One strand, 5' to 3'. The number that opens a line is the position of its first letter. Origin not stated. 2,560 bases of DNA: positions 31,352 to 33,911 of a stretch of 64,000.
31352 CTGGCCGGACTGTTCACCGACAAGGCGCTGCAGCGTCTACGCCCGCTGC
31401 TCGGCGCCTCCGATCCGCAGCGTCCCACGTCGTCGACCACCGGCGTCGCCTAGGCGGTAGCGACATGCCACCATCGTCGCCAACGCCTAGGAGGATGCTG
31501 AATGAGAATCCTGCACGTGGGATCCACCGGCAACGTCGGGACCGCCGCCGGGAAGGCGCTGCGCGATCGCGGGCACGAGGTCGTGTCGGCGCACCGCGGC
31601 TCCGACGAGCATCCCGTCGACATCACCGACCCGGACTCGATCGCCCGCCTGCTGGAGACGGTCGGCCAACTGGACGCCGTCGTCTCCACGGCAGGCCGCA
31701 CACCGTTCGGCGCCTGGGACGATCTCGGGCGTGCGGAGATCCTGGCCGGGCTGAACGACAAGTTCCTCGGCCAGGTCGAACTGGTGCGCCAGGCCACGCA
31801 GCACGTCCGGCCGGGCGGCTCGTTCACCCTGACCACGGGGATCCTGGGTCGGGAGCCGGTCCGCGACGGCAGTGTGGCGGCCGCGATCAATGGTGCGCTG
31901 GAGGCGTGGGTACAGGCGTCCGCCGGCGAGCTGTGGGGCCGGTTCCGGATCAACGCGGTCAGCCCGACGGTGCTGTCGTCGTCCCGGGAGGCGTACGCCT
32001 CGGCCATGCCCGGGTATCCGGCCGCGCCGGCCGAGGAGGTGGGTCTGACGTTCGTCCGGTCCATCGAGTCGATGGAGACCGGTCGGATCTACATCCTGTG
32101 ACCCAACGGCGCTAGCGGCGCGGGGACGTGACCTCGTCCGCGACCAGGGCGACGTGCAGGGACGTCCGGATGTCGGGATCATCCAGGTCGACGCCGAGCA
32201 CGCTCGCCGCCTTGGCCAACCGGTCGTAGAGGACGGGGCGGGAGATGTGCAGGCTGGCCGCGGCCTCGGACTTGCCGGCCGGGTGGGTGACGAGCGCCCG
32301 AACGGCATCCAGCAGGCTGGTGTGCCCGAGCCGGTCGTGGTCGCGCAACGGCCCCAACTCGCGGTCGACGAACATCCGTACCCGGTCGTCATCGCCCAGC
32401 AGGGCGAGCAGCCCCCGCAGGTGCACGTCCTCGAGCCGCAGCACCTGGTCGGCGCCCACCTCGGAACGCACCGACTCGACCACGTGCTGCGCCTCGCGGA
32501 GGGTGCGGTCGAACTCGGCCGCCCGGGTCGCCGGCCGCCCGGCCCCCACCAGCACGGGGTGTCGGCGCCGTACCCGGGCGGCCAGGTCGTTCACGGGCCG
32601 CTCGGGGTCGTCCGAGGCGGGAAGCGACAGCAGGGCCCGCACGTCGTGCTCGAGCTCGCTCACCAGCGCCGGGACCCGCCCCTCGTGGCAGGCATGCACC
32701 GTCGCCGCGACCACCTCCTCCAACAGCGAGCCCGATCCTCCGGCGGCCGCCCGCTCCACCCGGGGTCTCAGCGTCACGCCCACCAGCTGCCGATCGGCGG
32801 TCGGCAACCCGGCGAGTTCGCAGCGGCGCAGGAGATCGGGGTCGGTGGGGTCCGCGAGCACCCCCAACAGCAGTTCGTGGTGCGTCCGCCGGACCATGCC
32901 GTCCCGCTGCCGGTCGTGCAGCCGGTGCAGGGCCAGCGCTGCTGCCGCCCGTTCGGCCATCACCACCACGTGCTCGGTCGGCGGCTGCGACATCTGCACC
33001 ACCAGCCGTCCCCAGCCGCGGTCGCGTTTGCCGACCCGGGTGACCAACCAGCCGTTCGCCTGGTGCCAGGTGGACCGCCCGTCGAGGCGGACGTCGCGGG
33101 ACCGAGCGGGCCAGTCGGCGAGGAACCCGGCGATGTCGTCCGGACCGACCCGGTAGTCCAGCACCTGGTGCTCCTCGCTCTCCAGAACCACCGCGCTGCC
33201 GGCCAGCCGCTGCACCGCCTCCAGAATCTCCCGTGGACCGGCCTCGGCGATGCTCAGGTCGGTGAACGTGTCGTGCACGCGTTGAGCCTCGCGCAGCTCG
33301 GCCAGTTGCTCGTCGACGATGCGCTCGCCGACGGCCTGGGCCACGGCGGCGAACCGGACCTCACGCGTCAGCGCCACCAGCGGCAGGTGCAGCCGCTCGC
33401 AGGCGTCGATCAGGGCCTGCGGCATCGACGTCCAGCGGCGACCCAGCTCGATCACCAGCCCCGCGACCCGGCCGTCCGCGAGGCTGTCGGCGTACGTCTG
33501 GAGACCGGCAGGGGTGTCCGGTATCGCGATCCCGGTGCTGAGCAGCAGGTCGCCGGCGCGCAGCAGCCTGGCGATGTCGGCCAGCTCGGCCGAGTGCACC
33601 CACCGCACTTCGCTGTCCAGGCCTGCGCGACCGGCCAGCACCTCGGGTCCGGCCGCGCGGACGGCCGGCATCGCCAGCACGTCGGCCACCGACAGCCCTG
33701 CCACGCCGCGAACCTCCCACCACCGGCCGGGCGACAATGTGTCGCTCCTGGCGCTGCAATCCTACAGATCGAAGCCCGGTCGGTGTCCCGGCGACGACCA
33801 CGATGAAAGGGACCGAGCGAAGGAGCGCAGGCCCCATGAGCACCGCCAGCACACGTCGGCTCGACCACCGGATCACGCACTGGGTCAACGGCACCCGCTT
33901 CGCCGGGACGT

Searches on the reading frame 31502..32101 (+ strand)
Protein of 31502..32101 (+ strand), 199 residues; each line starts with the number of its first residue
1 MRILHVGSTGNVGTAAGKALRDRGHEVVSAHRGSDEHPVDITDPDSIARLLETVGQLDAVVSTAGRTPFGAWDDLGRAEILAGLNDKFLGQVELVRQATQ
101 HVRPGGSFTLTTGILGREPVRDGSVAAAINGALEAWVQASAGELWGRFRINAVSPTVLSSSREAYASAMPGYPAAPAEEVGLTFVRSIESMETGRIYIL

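Call 78: search_protein_families(library=pfam, proteins=[window:31502-32101:+], max_evalue=0.001)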
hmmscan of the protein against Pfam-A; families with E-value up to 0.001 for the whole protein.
window:31502-32101:+ (199 aa): 4 families
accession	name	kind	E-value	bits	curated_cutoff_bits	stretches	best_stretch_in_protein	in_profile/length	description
PF13561.12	adh_short_C2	-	4.5e-12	46.5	27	1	17-161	29-179/236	Enoyl-(Acyl carrier protein) reductase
PF00106.31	adh_short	-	1.1e-06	28.7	26.6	1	38-162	55-186/195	short chain dehydrogenase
PF01370.27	Epimerase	-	1.1e-06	28.7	20.9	1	6-74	4-81/240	NAD dependent epimerase/dehydratase family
PF04321.23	RmlD_sub_bind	-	7.3e-06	25.7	27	1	1-65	1-60/287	RmlD substrate binding domain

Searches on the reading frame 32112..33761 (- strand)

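Call 78: search_protein_families(library=pfam, proteins=[window:32112-33761:-], max_evalue=0.001)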
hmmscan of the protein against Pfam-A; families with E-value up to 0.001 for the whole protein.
window:32112-33761:- (549 aa): 3 families
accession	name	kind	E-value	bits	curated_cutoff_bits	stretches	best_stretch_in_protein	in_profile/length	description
PF07905.16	PucR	-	3.4e-35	121.3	33.5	1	27-148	1-118/118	Purine catabolism regulatory protein-like family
PF13556.12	HTH_30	-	9e-12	45.1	27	1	483-540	1-58/59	PucR C-terminal helix-turn-helix domain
PF17853.6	GGDEF_2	-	4.9e-08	33.6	24.5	1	306-428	4-114/116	GGDEF-like domain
